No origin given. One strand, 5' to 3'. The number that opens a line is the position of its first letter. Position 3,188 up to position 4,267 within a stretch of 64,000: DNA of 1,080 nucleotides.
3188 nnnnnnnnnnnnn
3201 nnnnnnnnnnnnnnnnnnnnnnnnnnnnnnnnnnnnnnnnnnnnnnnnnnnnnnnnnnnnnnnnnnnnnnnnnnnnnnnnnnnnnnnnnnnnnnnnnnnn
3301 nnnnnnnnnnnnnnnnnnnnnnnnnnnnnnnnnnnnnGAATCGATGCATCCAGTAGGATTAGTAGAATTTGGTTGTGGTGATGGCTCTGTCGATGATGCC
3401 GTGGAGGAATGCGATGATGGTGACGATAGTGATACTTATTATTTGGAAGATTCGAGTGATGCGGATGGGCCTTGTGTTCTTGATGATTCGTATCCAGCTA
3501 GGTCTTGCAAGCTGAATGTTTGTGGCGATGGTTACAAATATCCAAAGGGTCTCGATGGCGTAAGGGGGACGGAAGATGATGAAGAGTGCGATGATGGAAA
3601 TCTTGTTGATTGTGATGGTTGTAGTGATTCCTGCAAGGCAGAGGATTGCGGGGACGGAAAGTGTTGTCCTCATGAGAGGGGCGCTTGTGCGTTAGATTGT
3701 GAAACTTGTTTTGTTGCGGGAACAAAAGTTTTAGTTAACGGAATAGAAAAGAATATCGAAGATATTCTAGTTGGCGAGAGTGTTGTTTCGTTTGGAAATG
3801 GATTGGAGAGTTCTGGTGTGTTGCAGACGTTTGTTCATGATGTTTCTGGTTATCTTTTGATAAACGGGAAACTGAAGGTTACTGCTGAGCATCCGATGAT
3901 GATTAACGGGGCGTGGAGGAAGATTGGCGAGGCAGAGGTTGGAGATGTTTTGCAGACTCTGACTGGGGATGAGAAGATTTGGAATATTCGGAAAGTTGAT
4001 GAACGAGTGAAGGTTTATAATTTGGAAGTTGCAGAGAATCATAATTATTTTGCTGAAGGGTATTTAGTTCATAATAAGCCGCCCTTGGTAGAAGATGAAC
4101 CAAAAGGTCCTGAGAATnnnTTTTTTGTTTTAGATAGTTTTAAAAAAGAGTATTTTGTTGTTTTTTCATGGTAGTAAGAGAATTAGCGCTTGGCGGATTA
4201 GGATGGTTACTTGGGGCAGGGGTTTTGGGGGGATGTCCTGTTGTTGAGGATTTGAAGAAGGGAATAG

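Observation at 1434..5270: Tandem exported cysteine-rich proteins ending in non-splicing Hint (intein/hedgehog-like) domains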

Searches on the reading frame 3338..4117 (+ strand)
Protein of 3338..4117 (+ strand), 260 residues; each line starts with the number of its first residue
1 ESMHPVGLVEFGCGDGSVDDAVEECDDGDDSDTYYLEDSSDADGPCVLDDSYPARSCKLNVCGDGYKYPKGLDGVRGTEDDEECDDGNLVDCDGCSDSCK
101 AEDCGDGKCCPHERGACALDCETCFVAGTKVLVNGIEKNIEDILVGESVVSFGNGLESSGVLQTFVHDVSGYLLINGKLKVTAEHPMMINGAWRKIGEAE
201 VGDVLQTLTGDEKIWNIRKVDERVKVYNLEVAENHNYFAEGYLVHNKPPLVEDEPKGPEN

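Call 38: find_homologous_proteins(query=window:3338-4117:+, max_evalue=0.00001)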
Query window:3338-4117:+ (260 aa): 28 proteins with E <= 0.00001 among 607 candidates.
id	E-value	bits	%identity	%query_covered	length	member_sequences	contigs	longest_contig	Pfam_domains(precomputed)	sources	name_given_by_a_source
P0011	1.9e-65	239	63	70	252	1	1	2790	PF07591.16,PF14623.12,PF14890.12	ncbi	ncbi:MAG: polymorphic toxin-type HINT domain-containing protein, partial [Nanoarchaeota archaeon]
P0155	1.1e-24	106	42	55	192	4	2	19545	PF07591.16,PF14623.12,PF05203.22,PF14890.12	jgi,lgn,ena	-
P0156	7.9e-24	103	45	48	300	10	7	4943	PF07591.16,PF14623.12,PF01079.26,PF14890.12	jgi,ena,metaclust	jgi:hypothetical protein|metaclust:\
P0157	7.2e-21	93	38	57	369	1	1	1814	PF07591.16,PF14623.12,PF14890.12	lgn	-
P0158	3.8e-20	91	47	48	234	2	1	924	PF07591.16,PF00801.27,PF18911.7,PF14890.12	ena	-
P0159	1.7e-19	89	46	50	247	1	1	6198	PF07591.16,PF01079.26,PF14890.12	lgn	-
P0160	3.2e-19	88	38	55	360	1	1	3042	PF07591.16,PF14623.12,PF14890.12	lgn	-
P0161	8.2e-19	86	37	55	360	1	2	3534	PF07591.16,PF14623.12,PF14890.12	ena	-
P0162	1.7e-18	85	34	95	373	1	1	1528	PF07591.16,PF14623.12,PF05203.22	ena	-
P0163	1.8e-18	85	37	58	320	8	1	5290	PF07591.16,PF14890.12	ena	-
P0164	2.6e-17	81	38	61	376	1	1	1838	PF14623.12,PF05203.22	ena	-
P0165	2.6e-16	78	36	61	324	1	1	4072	PF07591.16,PF14890.12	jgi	jgi:hypothetical protein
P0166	7.5e-16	77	42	50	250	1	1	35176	PF07591.16,PF13403.12,PF14890.12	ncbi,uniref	ncbi:polymorphic toxin-type HINT domain-containing protein [Nostoc sp.]|uniref:polymorphic toxin-typ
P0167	9.0e-16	76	37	61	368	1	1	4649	PF14623.12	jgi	-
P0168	7.3e-15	73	35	47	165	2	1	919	PF07591.16,PF14890.12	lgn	-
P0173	3.6e-9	55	35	48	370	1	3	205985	PF05203.22,PF08517.18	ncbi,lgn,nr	ncbi:MAG TPA: hypothetical protein VG621_00940 [Candidatus Paceibacterota bacterium]|nr:hypothetical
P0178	5.2e-7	48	30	79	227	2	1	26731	PF07591.16,PF14623.12,PF05203.22,PF01079.26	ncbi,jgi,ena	-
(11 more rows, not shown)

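Call 45: find_encoding_contigs(protein=P0155, flank=6000, max_places=2)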
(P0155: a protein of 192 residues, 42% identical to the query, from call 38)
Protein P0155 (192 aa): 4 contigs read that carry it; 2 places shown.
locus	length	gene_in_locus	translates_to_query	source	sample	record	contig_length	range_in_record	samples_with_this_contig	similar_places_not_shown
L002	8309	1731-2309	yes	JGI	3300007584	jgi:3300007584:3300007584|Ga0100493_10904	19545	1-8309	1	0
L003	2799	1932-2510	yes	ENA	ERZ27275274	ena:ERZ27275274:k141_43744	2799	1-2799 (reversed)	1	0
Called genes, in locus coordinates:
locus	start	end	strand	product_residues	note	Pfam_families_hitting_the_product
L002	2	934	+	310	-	?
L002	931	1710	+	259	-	PF00881:Nitroreductase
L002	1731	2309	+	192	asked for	PF05203:Hom_end_hint (faint), PF14623:Vint (weak), PF14890:Intein_splicing (faint), PF07591:PT-HINT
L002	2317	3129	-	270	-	PF27840:ScmC (weak)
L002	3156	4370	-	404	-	PF04932:Wzy_C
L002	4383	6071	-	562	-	PF02543:Carbam_trans_N, PF16861:Carbam_trans_C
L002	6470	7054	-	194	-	PF02397:Bac_transf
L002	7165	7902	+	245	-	-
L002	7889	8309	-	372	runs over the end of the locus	PF09314:DUF1972, PF00534:Glycos_transf_1, PF13692:Glyco_trans_1_4, PF13524:Glyco_trans_1_2 (faint)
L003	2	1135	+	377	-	?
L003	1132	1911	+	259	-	PF00881:Nitroreductase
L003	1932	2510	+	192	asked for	PF05203:Hom_end_hint (faint), PF14623:Vint (weak), PF14890:Intein_splicing (faint), PF07591:PT-HINT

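Call 46: find_encoding_contigs(protein=P0173, flank=6000, max_places=2)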
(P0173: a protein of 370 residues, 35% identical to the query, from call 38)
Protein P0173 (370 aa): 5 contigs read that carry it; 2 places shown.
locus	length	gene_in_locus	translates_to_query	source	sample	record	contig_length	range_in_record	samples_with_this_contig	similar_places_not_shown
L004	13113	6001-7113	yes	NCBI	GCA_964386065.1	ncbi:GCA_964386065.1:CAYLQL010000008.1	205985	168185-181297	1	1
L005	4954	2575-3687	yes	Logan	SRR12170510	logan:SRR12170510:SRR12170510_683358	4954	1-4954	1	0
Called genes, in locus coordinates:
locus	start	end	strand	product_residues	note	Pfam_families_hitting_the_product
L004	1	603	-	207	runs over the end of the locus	-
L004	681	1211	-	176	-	PF00719:Pyrophosphatase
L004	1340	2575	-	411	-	PF08529:NusA_N, PF13184:KH_NusA_1st, PF26594:KH_NusA_2nd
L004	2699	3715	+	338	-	-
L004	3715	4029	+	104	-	-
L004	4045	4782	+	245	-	-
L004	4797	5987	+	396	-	-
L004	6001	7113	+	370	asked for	PF05203:Hom_end_hint (weak), PF08517:AXH (faint)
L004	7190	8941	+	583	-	PF05157:MshEN, PF00437:T2SSE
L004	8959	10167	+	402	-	PF28597:T2SSF_N (weak), PF00482:T2SSF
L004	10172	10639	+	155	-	PF07963:N_methyl (weak)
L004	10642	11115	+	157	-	-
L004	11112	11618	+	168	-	-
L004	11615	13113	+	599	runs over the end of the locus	-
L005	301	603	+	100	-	-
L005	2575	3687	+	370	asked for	PF05203:Hom_end_hint (weak), PF08517:AXH (faint)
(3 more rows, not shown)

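Call 57: find_encoding_contigs(protein=P0178, flank=5000, max_places=2)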
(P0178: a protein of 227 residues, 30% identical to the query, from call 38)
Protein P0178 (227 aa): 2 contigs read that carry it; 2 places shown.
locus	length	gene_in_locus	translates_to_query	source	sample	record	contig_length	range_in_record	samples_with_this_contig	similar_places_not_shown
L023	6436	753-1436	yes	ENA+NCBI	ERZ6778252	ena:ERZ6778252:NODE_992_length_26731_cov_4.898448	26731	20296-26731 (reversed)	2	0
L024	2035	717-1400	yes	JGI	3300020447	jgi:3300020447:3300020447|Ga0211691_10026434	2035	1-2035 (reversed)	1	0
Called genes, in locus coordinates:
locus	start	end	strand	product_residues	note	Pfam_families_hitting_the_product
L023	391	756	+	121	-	-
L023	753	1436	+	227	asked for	PF01079:Hint (weak), PF05203:Hom_end_hint, PF14623:Vint, PF07591:PT-HINT (faint)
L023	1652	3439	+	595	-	-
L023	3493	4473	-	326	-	PF00480:ROK (weak), PF02685:Glucokinase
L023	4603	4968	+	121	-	PF00072:Response_reg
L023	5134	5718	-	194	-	-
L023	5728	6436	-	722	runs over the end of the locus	-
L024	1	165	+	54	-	?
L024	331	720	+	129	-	-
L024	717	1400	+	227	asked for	PF01079:Hint (weak), PF05203:Hom_end_hint, PF14623:Vint, PF07591:PT-HINT (faint)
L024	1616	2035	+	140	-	?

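Call 58: find_encoding_contigs(protein=P0159, flank=5000, max_places=2)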
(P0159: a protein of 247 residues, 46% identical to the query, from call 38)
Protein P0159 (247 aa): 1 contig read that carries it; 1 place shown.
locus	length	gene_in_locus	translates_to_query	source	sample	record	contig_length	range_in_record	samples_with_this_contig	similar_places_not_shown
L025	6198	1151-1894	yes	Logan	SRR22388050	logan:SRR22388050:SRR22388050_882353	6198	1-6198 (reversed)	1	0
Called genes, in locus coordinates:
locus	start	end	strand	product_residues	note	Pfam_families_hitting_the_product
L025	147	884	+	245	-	PF00082:Peptidase_S8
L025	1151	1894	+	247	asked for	PF01079:Hint, PF07591:PT-HINT, PF14890:Intein_splicing (weak)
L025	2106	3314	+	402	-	PF10082:BBP2_2 (faint)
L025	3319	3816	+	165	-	-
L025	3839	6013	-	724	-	PF00270:DEAD, PF04851:ResIII, PF22527:DEXQc_Suv3 (weak), PF00271:Helicase_C, PF20470:HTH_61 (weak), PF21280:Helicase_dom4_arc, PF14520:HHH_5 (weak)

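Call 62: search_protein_families(library=pfam, proteins=[P0178], max_evalue=0.01)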
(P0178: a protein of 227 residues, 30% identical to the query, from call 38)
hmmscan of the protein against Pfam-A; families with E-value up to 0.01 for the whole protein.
P0178 (227 aa): 6 families
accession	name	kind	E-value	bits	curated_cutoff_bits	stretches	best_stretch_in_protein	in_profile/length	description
PF14623.11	Vint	-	5e-08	33.4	27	1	78-151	1-71/166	Hint-domain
PF05203.21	Hom_end_hint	-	5.5e-08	33.5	32.1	1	79-117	1-39/228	Hom_end-associated Hint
PF07591.16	PT-HINT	-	1.6e-06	28.8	27.7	1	171-225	77-135/137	Pretoxin HINT domain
PF01079.26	Hint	-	2.2e-06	27.8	29.7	1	71-120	5-55/213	Hint module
PF08517.17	AXH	-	0.00086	20.2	33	0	80-161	1-97/116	Ataxin-1 and HBP1 module (AXH)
PF14890.11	Intein_splicing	-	0.0055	17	35.8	1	131-226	56-155/155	Intein splicing domain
